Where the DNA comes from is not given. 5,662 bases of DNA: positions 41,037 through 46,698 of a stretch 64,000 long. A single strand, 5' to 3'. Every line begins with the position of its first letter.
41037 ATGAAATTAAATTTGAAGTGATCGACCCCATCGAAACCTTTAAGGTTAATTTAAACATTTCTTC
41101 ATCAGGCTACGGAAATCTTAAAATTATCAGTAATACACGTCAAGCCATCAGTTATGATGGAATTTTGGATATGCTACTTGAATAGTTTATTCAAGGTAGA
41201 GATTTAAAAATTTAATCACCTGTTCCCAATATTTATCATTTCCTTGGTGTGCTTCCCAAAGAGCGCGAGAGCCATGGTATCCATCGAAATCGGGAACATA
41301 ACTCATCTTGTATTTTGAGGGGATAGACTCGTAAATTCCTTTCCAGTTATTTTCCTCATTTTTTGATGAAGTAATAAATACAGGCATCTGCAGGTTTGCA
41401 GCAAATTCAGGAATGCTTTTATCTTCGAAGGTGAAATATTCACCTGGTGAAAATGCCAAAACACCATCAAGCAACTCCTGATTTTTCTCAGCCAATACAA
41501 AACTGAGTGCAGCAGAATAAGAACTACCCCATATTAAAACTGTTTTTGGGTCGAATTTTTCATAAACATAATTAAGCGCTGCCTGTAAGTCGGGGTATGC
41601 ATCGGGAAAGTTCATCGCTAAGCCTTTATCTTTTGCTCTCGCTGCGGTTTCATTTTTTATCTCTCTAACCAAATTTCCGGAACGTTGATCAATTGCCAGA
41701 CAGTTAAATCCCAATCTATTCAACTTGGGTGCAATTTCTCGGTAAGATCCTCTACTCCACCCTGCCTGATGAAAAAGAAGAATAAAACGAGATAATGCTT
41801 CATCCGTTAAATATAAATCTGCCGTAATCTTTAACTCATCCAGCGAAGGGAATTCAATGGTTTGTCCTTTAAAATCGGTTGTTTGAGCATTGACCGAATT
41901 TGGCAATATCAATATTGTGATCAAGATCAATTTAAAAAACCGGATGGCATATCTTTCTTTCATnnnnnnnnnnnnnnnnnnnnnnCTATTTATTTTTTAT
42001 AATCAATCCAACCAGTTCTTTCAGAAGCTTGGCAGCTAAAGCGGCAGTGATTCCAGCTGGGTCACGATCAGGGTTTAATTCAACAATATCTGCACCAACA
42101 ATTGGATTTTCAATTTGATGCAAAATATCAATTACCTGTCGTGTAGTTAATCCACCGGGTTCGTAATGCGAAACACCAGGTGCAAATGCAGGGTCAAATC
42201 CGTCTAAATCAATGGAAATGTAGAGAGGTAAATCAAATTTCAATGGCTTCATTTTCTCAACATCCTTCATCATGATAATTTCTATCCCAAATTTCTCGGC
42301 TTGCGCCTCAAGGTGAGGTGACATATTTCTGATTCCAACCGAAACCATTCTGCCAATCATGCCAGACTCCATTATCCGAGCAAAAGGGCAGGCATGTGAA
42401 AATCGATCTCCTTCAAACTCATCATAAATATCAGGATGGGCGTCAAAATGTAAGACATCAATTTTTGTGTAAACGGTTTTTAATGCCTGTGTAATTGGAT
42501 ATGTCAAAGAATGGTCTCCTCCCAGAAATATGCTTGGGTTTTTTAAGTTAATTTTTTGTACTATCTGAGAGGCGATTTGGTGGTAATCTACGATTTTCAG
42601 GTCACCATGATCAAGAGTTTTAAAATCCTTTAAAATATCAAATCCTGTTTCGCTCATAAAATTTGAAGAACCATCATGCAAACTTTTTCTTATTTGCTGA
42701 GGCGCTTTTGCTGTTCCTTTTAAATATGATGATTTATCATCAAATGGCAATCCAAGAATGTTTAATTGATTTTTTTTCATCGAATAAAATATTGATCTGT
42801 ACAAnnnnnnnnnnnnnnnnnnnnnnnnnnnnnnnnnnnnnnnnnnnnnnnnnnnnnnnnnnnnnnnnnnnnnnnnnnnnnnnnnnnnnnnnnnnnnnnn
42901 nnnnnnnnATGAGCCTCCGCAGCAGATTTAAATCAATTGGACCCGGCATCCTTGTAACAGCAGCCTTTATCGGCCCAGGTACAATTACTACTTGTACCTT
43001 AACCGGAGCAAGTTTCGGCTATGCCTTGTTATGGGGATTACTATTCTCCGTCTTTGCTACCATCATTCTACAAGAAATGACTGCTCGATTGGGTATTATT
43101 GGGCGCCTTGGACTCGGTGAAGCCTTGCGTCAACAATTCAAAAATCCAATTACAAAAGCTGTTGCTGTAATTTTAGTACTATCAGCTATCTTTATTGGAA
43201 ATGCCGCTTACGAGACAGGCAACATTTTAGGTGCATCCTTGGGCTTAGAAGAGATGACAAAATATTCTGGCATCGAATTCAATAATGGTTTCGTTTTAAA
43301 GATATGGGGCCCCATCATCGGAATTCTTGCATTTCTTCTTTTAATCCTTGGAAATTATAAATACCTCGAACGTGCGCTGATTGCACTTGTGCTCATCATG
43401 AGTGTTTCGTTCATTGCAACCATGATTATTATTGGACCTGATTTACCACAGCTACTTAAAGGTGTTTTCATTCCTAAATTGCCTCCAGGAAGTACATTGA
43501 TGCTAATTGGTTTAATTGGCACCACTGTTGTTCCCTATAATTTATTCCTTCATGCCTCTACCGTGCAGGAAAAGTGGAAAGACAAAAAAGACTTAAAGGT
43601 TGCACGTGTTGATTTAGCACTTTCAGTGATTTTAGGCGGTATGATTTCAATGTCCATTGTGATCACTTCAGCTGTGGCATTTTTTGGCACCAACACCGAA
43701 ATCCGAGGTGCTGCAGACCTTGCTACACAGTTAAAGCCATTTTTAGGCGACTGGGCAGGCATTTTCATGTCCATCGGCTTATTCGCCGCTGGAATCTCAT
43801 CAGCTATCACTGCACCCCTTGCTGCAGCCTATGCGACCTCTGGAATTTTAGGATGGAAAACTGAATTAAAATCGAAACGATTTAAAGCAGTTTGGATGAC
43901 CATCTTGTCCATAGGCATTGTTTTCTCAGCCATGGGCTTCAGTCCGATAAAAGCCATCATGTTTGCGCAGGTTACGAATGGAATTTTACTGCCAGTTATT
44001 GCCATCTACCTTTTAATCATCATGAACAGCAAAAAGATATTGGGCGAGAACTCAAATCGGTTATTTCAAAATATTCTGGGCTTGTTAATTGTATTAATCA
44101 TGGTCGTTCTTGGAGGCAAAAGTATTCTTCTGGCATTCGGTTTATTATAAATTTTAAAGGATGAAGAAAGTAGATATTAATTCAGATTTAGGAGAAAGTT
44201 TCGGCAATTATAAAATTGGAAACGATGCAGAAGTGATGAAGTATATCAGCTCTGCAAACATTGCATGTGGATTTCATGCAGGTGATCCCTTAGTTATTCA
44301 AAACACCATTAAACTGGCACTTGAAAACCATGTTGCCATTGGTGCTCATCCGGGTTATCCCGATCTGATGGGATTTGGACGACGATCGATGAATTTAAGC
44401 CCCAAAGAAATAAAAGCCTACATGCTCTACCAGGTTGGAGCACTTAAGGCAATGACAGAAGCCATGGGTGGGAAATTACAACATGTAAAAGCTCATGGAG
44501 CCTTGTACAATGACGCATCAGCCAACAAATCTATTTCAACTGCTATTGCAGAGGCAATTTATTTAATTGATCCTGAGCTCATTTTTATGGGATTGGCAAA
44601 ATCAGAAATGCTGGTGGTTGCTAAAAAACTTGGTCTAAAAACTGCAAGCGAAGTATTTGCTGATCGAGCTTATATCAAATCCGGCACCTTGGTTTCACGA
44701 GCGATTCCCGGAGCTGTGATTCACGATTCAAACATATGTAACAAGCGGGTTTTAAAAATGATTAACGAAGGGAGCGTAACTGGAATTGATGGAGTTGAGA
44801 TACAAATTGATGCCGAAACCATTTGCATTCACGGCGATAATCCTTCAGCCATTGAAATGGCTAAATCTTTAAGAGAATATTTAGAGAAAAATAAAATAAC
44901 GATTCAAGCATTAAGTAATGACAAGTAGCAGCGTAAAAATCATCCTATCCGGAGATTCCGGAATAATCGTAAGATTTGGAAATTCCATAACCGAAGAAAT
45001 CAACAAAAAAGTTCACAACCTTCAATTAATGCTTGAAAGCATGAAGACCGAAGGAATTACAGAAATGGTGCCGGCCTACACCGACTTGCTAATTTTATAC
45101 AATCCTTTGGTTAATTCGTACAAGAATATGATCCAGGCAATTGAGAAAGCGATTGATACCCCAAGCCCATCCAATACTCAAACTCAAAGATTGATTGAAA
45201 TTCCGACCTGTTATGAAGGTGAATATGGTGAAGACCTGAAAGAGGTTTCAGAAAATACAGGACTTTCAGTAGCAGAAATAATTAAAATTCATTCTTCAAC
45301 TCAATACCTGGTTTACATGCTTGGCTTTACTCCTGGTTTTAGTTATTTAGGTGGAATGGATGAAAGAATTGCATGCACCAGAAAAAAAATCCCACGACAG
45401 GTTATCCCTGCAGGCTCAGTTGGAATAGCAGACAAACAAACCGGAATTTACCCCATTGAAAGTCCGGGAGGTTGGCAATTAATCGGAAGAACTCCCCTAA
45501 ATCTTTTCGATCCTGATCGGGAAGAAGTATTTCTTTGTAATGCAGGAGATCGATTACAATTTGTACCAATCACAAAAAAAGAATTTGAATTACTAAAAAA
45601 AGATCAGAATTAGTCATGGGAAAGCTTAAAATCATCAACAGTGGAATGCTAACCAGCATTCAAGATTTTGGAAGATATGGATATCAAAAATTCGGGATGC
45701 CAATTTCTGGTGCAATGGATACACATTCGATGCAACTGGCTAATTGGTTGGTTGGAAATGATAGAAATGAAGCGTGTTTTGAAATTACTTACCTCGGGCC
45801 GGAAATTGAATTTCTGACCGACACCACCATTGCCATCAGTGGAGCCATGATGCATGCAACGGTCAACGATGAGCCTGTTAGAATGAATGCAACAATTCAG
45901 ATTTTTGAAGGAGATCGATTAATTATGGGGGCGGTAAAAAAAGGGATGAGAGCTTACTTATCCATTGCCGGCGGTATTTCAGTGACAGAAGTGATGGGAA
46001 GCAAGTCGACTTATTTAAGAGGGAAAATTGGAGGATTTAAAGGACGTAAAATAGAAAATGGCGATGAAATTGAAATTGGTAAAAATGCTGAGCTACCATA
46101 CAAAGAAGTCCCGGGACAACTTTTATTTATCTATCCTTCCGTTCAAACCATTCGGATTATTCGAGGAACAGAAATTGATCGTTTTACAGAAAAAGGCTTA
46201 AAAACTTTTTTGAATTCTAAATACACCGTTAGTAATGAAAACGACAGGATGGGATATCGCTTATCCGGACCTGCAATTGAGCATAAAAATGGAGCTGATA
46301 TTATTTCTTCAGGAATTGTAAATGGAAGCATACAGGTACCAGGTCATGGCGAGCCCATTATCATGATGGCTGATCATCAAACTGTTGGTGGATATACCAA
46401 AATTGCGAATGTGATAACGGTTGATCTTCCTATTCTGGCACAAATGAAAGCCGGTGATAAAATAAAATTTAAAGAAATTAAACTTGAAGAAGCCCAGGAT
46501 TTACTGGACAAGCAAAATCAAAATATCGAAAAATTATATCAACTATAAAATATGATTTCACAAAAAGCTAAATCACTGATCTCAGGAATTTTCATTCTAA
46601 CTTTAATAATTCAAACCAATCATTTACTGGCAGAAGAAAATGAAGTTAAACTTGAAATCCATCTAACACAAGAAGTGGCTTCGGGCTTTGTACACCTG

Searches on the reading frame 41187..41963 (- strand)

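Call 15: search_protein_families(library=pfam, proteins=[window:41187-41963:-])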
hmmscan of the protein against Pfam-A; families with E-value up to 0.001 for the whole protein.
window:41187-41963:- (258 aa): 2 families
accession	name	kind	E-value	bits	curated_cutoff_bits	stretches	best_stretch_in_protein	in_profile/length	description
PF12146.15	Hydrolase_4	-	4.9e-07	29.7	27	1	60-201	6-139/239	Serine aminopeptidase, S33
PF00561.26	Abhydrolase_1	-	9.6e-07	29.1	25.8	1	61-173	3-102/245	alpha/beta hydrolase fold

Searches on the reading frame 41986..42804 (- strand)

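Call 15: search_protein_families(library=pfam, proteins=[window:41986-42804:-])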
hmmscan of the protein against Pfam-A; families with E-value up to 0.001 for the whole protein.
window:41986-42804:- (272 aa): 1 family
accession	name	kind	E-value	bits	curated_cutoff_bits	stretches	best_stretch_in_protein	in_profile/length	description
PF00491.26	Arginase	-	1.3e-66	225.3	22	1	14-264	3-277/280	Arginase family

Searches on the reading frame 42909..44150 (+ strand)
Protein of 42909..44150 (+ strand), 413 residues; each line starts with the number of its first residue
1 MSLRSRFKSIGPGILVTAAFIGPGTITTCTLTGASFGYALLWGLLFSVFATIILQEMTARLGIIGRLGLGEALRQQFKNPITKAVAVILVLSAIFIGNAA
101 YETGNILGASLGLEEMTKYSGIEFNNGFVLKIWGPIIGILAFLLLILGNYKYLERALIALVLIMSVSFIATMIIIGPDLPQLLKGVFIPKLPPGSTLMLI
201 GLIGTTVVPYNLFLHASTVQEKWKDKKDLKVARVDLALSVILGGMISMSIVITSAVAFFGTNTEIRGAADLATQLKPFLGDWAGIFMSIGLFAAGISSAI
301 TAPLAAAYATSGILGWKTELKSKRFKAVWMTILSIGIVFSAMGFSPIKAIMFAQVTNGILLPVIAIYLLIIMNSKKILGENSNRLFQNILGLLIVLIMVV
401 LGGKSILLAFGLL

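Call 15: search_protein_families(library=pfam, proteins=[window:42909-44150:+])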
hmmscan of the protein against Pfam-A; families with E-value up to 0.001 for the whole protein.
window:42909-44150:+ (413 aa): 1 family
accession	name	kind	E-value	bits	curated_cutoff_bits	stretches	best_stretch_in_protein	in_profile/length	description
PF01566.24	Nramp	-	8.1e-96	321.6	29.8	1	26-384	1-356/357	Natural resistance-associated macrophage protein-like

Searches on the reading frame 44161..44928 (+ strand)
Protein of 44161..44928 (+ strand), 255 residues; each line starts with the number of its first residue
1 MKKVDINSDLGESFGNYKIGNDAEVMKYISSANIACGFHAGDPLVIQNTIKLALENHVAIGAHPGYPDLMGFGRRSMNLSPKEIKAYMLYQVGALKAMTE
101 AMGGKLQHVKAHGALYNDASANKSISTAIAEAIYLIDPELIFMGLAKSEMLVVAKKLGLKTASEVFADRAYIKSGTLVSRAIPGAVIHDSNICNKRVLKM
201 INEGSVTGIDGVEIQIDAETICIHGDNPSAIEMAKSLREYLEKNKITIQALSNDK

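Call 15: search_protein_families(library=pfam, proteins=[window:44161-44928:+])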
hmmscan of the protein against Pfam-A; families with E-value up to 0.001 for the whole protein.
window:44161-44928:+ (255 aa): 1 family
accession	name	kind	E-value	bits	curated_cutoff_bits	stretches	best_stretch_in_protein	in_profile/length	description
PF03746.21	LamB_YcsF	-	2.2e-101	339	22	1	4-242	1-239/239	LamB/YcsF family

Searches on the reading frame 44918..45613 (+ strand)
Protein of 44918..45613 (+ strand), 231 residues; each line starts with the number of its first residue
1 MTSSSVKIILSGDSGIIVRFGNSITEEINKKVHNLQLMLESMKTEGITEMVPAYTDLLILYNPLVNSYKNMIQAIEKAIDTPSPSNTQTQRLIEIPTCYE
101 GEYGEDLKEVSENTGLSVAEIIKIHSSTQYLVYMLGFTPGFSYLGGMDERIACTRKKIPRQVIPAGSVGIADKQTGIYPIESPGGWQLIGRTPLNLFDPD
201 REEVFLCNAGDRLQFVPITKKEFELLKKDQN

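Call 15: search_protein_families(library=pfam, proteins=[window:44918-45613:+])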
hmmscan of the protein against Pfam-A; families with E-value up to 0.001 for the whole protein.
window:44918-45613:+ (231 aa): 1 family
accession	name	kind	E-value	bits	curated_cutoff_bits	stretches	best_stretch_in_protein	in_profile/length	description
PF02682.21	CT_C_D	-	3.3e-77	259.2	22.1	1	7-206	2-201/202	Carboxyltransferase domain, subdomain C and D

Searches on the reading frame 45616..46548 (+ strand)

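Call 15: search_protein_families(library=pfam, proteins=[window:45616-46548:+])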
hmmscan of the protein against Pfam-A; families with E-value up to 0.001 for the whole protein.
window:45616-46548:+ (310 aa): 1 family
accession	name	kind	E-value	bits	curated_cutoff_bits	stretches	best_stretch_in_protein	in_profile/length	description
PF02626.20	CT_A_B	-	1.6e-95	320.1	25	1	26-286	1-260/261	Carboxyltransferase domain, subdomain A and B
